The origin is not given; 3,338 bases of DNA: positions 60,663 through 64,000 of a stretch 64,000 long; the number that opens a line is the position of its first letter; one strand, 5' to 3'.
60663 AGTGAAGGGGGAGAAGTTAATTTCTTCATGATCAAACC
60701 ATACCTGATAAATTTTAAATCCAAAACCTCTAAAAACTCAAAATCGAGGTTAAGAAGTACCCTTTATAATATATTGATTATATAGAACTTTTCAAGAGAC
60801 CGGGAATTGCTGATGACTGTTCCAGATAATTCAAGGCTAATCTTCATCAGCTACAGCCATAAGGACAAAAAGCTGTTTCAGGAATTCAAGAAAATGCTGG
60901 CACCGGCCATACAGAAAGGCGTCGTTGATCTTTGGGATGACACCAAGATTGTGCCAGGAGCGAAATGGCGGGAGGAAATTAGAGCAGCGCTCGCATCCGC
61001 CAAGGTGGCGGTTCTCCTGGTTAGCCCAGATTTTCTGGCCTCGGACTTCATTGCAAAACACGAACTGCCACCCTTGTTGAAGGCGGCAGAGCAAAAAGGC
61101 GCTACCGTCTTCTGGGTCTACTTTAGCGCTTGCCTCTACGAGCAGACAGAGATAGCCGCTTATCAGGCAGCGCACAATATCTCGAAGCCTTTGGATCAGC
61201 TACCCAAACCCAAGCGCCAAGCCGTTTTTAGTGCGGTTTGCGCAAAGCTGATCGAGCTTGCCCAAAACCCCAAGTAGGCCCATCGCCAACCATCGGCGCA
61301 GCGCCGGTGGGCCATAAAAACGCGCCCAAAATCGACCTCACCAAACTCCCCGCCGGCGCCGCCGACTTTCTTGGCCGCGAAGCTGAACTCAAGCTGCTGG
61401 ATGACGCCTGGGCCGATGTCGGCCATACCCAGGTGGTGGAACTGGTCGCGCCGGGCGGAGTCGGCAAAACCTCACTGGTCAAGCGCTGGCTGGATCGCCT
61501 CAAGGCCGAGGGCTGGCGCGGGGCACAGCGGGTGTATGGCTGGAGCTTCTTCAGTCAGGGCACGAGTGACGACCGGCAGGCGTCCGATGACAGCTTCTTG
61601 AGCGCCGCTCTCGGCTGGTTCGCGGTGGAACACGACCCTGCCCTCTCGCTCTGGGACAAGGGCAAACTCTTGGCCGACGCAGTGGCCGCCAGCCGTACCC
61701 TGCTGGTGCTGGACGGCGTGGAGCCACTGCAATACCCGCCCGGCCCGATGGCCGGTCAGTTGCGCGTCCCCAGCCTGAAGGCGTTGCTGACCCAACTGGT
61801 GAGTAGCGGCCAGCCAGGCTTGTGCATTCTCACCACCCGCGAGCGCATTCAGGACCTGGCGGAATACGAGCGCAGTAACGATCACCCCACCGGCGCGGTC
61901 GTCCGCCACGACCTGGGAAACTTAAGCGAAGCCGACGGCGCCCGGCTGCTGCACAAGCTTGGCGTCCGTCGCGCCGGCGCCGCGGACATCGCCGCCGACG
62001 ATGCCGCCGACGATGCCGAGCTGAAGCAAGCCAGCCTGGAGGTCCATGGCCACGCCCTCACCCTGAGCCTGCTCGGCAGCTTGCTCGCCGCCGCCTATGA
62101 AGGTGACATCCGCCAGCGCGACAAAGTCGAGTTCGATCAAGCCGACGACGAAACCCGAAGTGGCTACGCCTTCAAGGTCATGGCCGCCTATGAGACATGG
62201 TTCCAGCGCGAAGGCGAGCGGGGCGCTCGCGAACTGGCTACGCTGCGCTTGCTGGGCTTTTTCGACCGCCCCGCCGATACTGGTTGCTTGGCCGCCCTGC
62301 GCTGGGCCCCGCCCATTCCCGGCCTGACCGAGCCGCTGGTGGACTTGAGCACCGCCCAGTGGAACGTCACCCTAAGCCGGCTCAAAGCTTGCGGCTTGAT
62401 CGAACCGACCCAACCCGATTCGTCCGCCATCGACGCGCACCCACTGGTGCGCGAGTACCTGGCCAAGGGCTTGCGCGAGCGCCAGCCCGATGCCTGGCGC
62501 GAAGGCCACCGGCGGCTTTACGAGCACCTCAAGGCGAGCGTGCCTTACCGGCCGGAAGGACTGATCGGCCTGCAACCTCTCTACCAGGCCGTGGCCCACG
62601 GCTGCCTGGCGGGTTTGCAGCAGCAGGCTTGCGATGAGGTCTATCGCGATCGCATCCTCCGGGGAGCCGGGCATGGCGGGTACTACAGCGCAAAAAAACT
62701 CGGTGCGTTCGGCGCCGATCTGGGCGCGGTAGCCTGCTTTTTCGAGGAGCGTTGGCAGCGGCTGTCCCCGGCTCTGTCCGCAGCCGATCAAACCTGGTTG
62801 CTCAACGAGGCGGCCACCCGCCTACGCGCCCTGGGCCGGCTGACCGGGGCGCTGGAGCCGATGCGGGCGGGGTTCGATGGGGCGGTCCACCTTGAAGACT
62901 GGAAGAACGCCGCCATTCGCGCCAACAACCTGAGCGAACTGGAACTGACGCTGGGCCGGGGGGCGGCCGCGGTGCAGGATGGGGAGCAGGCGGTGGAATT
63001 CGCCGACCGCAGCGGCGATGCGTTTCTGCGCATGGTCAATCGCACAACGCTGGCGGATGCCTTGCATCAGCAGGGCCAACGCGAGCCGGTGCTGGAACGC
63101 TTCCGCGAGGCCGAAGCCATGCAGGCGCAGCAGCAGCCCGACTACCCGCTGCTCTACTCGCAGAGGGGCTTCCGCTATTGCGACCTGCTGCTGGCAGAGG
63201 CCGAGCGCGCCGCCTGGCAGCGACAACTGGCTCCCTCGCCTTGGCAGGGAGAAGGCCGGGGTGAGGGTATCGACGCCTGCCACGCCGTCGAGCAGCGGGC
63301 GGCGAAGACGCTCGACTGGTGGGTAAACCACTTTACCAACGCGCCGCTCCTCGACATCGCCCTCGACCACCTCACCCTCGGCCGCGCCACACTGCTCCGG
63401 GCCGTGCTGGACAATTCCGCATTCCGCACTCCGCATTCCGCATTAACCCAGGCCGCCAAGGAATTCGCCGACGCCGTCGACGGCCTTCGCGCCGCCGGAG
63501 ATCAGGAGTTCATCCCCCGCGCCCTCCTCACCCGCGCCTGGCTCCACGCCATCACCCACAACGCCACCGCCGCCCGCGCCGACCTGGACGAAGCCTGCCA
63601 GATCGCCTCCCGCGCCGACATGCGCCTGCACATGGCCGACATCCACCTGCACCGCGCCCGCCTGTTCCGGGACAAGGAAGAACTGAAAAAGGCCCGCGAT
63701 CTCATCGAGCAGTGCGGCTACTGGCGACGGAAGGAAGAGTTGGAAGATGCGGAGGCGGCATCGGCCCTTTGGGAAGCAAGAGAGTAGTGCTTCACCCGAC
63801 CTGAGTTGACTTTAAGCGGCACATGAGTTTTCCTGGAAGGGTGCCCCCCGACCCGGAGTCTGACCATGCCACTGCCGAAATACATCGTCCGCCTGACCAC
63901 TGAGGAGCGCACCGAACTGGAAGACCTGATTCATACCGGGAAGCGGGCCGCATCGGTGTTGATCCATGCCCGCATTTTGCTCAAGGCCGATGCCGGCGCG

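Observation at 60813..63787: TIR-domain gene followed by an NB-ARC/STAND ATPase with TPR-like repeats, bracketed by IS elements: a candidate antiphage system, possibly a single frameshifted TIR-STAND gene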

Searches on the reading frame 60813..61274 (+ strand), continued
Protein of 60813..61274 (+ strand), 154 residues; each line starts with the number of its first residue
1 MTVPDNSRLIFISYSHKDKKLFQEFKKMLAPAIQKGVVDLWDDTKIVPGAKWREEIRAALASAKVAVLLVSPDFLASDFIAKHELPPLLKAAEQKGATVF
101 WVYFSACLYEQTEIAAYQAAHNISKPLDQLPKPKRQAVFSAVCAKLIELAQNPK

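Call 92: find_encoding_contigs(protein=P0186, flank=3500, max_places=2)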
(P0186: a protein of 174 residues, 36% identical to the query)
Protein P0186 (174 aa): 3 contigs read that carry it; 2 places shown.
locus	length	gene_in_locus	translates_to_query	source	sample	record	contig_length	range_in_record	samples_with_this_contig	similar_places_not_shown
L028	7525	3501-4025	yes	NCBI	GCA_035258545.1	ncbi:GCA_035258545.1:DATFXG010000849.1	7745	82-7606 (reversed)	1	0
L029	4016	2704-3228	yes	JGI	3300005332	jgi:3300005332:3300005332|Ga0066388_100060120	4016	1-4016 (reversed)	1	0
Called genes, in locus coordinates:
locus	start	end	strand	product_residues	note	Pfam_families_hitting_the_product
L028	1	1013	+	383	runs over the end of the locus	PF02515:CoA_transf_3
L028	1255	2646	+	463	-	PF00067:p450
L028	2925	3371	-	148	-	PF02311:AraC_binding (weak), PF07883:Cupin_2, PF05899:Cupin_3 (weak)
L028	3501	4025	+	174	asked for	PF13676:TIR_2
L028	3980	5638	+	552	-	PF25000:DUF7779, PF24885:TPR_NPHP3, PF07719:TPR_2 (faint), PF13374:TPR_10, PF13424:TPR_12, PF13176:TPR_7 (weak), PF13374:TPR_10, PF13424:TPR_12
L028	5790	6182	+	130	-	PF08332:CaMKII_AD, PF13577:SnoaL_4, PF13474:SnoaL_3, PF14534:DUF4440, PF12680:SnoaL_2 (weak)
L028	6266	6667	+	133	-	PF07858:LEH (faint), PF07366:SnoaL (weak), PF12680:SnoaL_2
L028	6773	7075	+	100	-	PF12728:HTH_17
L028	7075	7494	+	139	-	PF01850:PIN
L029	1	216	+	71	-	?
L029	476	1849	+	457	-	PF00067:p450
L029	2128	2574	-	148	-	PF02311:AraC_binding (weak), PF07883:Cupin_2, PF05899:Cupin_3 (weak)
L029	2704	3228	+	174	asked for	PF13676:TIR_2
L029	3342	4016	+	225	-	?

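Call 95: search_protein_families(library=pfam, proteins=[L016:5630-8251:+, L028:3980-5635:+], max_evalue=0.01)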
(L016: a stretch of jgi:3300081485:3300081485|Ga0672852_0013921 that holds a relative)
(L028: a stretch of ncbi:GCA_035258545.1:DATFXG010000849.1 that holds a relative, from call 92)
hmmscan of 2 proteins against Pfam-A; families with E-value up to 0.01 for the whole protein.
L016:5630-8251:+ (874 aa): 18 families
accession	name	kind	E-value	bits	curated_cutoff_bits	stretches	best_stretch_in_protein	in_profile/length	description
PF13424.12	TPR_12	-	5.2e-141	459.6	30.1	10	673-744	6-77/77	Tetratricopeptide repeat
PF13374.12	TPR_10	-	1.5e-128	416.1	27.5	11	543-583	1-41/42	Tetratricopeptide repeat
PF24885.1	TPR_NPHP3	-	6e-106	353.6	100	6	371-492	94-215/239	Nephrocystin-3 TPR domain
PF00515.34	TPR_1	-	2.6e-41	138.2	27.8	3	418-450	1-33/34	Tetratricopeptide repeat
PF13181.12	TPR_8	-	9.3e-41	135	25.7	2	418-450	1-33/34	Tetratricopeptide repeat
PF13176.12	TPR_7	-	5.4e-40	132.5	27.9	2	547-579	2-34/36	Tetratricopeptide repeat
PF07719.23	TPR_2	-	1.7e-39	131.1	27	2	418-450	1-33/34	Tetratricopeptide repeat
PF13432.12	TPR_16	-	7.6e-24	84.2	32.7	5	557-616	10-61/65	Tetratricopeptide repeat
PF13428.12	TPR_14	-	3.7e-19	67.7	23.5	0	715-744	4-33/44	Tetratricopeptide repeat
PF25000.1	DUF7779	-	3e-17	63.1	27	1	235-322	2-92/95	Domain of unknown function (DUF7779)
PF13431.12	TPR_17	-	4.9e-17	61.2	24.4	0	414-438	9-33/34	Tetratricopeptide repeat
PF14559.12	TPR_19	-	2.3e-16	60.3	25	1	388-450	3-57/68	Tetratricopeptide repeat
PF17874.7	TPR_MalT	-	4.8e-15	56.1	45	2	479-638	59-214/336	MalT-like TPR region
PF07721.20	TPR_4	-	7.8e-10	38.9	27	0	712-737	1-26/26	Tetratricopeptide repeat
PF21020.4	Spectrin_4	-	4.6e-09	36.9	24.2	0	671-703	61-92/100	Spectrin-like repeat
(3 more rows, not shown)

L028:3980-5635:+ (552 aa): 15 families
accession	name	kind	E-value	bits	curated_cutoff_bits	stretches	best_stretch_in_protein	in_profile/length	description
PF13424.12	TPR_12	-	2e-38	130.9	30.1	2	427-502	2-77/77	Tetratricopeptide repeat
PF13374.12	TPR_10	-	7.4e-28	96.2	27.5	2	469-510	1-42/42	Tetratricopeptide repeat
PF24885.1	TPR_NPHP3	-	1.7e-22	80.4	100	1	421-547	92-218/239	Nephrocystin-3 TPR domain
PF25000.1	DUF7779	-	9.8e-18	64.6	27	1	288-373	3-91/95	Domain of unknown function (DUF7779)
PF00931.28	NB-ARC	-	1e-07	31.9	23.5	1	49-241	3-205/248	NB-ARC domain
PF13176.12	TPR_7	-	3.3e-07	30.3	27.9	1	472-499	1-28/36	Tetratricopeptide repeat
PF07719.23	TPR_2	-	6.7e-06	26.3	27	1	470-499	1-30/34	Tetratricopeptide repeat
PF00515.34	TPR_1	-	9.2e-05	22.5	27.8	1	470-499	1-30/34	Tetratricopeptide repeat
PF13432.12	TPR_16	-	0.00031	21.6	32.7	1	438-501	7-62/65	Tetratricopeptide repeat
PF13431.12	TPR_17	-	0.00047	20.7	24.4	0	466-490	9-33/34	Tetratricopeptide repeat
PF17874.7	TPR_MalT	-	0.0013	18.5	45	1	436-545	49-155/336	MalT-like TPR region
PF13401.12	AAA_22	-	0.0017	19.1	27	1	61-152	5-97/130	AAA domain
PF13191.12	AAA_16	-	0.0018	19.2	32.6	1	44-183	2-104/167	AAA ATPase domain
PF25201.1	nSTAND6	-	0.002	18.6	27.7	1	46-185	3-145/148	Novel STAND NTPase 6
PF14559.12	TPR_19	-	0.0037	18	25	1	440-497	3-52/68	Tetratricopeptide repeat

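Call 103: find_related_loci(query=A1, collection=viral_contigs, flank=1500)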
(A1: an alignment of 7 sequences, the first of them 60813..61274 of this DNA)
Query A1 (154 aa) in viral_contigs; peptide patterns used: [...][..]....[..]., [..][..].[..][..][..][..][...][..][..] (x = any residue, [..] = any of these).
114 stretches matched a pattern; 4 encode a relative of the query (tblastn E <= 1e-3); 4 distinct loci.
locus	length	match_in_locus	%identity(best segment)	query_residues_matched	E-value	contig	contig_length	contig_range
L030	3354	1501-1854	33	10-127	1e-14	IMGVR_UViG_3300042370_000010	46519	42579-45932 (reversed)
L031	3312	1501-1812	24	1-107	6e-7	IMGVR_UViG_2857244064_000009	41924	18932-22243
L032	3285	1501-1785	28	10-107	1e-6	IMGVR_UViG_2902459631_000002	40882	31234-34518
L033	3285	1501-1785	25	10-107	1e-5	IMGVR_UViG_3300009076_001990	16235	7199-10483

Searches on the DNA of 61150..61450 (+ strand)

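Call 87: build_rna_model(alignment_id=A3, structure=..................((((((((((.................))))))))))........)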
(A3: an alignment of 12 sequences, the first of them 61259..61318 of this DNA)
Model R1 built from alignment A3 (12 sequences, 63 columns); structure: as given.
model positions 60; base pairs 10; branch points 0; effective number of sequences 12; information 0.885 bits per position. Calibrated on 0.2 Mb of random sequence (short: E-values are rough).
structure used (alignment columns):
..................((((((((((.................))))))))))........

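Call 88: search_with_rna_model(model_id=R1, sources=[window, L001, L002, L005, L006, L010, L011, L012, L013, L015, L016, L022, L023], max_evalue=1)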
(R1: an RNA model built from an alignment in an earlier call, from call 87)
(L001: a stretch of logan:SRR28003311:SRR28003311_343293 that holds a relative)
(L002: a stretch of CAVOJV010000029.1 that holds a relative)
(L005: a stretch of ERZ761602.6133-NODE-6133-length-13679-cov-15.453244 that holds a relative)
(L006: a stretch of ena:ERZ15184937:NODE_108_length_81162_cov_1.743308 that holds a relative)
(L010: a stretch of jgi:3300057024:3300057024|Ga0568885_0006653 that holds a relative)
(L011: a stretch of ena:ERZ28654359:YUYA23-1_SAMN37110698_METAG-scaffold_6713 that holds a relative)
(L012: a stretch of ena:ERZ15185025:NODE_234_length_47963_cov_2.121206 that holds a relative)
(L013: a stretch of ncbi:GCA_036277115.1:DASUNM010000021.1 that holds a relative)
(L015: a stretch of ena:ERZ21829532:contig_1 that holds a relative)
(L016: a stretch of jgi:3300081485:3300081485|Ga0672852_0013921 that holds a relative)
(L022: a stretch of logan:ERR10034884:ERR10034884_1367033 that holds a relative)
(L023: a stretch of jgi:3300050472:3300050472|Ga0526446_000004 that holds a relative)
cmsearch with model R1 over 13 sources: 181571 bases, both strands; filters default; matches with E-value up to 1: 16.
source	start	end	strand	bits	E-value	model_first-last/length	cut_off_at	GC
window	61259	61318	+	76.6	1.7e-15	1-60/60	no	0.63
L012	5269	5328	+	75.6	2.9e-15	1-60/60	no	0.63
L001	511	570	+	72.3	1.6e-14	1-60/60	no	0.65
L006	5953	6012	+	71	3.3e-14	1-60/60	no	0.6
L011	5953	6012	+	68.9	9.8e-14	1-60/60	no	0.58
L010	5953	6012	+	67.9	1.6e-13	1-60/60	no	0.68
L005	5847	5906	-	64.4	1e-12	1-60/60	no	0.58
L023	4504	4563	+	59.6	1.3e-11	1-60/60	no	0.67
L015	5519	5575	+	53.8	2.7e-10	1-60/60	no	0.65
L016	5513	5572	+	53.6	3e-10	1-60/60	no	0.7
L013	5507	5563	+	53.3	3.6e-10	1-60/60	no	0.63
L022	746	805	+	51.3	9.9e-10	1-60/60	no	0.67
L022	763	800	-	16.5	0.084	19-56/60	no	0.71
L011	5966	6010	-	14.5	0.25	16-60/60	no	0.58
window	51732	51788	-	13.1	0.51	1-60/60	no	0.6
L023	4522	4558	-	12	0.93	19-55/60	no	0.76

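Call 93: search_with_rna_model(model_id=R1, sources=[L025, L026, L027, L028, L029], max_evalue=1, show_alignments=4)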
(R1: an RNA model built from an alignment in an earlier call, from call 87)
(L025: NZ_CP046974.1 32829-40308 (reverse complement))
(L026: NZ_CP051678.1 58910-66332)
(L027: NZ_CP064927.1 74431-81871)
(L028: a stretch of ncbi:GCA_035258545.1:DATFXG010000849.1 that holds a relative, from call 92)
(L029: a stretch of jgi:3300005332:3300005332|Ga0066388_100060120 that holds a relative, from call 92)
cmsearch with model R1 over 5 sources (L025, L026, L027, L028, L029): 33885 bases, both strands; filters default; matches with E-value up to 1: 3.
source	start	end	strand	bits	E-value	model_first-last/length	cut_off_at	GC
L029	3213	3272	+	30.3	1.1e-05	1-60/60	no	0.67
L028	4010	4069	+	28.9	2.4e-05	1-60/60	no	0.7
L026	774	827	+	12.3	0.14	1-60/60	no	0.69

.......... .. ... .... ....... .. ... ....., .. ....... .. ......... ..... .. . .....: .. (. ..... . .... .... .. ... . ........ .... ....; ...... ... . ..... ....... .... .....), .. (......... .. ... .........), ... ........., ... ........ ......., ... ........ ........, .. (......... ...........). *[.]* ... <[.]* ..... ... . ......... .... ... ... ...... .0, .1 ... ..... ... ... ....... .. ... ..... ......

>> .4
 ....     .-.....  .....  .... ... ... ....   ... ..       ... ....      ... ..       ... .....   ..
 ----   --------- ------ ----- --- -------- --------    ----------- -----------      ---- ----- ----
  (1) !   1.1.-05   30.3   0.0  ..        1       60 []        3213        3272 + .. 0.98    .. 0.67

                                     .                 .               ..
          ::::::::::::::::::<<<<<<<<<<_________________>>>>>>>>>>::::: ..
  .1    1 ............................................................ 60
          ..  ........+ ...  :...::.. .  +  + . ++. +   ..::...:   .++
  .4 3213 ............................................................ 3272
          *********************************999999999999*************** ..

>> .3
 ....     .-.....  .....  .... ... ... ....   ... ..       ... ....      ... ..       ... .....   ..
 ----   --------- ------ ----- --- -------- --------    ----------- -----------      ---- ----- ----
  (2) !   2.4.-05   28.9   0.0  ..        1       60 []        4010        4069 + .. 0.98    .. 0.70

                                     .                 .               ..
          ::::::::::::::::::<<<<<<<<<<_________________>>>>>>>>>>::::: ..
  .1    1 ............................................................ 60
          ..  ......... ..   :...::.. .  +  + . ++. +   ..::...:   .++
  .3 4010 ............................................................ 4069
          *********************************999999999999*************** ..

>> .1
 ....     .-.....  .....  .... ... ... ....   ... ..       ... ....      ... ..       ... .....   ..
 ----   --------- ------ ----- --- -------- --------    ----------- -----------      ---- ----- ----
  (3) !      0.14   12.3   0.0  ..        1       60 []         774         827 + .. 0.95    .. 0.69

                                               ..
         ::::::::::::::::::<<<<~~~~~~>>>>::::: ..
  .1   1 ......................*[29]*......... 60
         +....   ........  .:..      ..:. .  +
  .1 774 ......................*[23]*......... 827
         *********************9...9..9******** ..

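Call 94: search_rna_families(source=window, start=61150, end=61450, threshold=evalue, max_evalue=1)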
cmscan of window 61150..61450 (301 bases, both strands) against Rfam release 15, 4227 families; matches with E-value up to 1: 0.
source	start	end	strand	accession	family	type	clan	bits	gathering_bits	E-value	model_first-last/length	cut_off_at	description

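Call 104: search_with_rna_model(model_id=R1, sources=[L030, L031, L032, L033], max_evalue=1)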
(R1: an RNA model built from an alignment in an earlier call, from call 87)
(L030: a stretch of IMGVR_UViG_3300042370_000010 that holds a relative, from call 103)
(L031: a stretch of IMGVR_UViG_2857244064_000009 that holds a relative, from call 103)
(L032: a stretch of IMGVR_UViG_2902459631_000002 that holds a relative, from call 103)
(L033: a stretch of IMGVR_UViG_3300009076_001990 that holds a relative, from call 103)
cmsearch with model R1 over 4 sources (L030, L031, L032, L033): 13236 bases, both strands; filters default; matches with E-value up to 1: 0.
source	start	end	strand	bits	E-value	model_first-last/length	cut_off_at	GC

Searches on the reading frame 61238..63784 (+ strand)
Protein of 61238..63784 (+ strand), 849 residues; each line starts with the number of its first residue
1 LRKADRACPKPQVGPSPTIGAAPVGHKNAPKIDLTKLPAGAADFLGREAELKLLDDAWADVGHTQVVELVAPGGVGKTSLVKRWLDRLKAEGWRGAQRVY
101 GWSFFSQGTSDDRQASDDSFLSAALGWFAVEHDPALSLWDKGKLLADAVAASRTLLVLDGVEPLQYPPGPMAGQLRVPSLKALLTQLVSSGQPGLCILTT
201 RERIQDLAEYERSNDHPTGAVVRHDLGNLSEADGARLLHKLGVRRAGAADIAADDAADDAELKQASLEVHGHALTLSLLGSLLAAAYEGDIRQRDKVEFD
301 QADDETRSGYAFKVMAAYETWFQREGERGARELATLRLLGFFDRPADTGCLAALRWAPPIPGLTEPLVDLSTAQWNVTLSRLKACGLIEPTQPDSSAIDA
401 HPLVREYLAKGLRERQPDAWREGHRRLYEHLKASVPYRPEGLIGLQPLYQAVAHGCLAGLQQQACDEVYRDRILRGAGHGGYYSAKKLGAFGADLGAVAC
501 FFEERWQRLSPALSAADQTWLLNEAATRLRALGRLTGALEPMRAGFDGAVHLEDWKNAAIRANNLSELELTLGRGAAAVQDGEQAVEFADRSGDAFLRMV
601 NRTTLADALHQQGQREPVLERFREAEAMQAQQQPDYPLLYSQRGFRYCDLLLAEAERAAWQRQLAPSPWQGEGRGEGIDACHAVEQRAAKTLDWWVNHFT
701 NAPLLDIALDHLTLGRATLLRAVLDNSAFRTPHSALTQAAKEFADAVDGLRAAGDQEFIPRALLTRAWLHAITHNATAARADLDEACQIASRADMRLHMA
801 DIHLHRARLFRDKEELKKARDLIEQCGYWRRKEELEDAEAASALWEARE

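Call 5: search_protein_families(library=padloc, proteins=[window:61238-63784:+], max_evalue=0.01)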
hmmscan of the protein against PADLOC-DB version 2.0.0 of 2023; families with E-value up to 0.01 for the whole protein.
window:61238-63784:+ (849 aa): 0 families

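Call 7: search_protein_families(library=pfam, proteins=[window:61238-63784:+], max_evalue=0.01)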
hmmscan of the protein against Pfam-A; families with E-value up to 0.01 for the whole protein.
window:61238-63784:+ (849 aa): 3 families
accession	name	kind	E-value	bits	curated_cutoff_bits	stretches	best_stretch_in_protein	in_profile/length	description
PF13191.12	AAA_16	-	1.7e-06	29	32.6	1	44-190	2-158/167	AAA ATPase domain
PF13424.12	TPR_12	-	0.0013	19.3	30.1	1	562-629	6-75/77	Tetratricopeptide repeat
PF05729.18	NACHT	-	0.0028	17.9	26.7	1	73-205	9-133/167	NACHT domain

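Call 51: search_solved_structures(query=window:61307-63784:+, max_evalue=1)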
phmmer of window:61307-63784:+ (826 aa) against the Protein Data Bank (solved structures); distinct sequences matched with E-value up to 1: 0.

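Call 52: search_protein_families(library=ncbifam, proteins=[window:61307-63784:+], max_evalue=0.01)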
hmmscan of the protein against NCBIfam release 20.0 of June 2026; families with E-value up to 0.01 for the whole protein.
window:61307-63784:+ (826 aa): 0 families

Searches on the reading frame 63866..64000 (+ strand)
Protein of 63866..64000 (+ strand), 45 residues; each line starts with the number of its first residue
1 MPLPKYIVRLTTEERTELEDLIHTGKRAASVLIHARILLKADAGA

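Call 95: search_protein_families(library=pfam, proteins=[window:63866-64000:+], max_evalue=0.01)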
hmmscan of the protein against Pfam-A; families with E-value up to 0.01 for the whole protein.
window:63866-64000:+ (45 aa): 0 families

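Call 96: search_dna_similar(query=window:63866-64000:+, collection=plasmids, mode=protein, max_rows=8, max_evalue=0.001)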
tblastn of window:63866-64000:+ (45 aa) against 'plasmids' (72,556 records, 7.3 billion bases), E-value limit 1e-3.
No match.
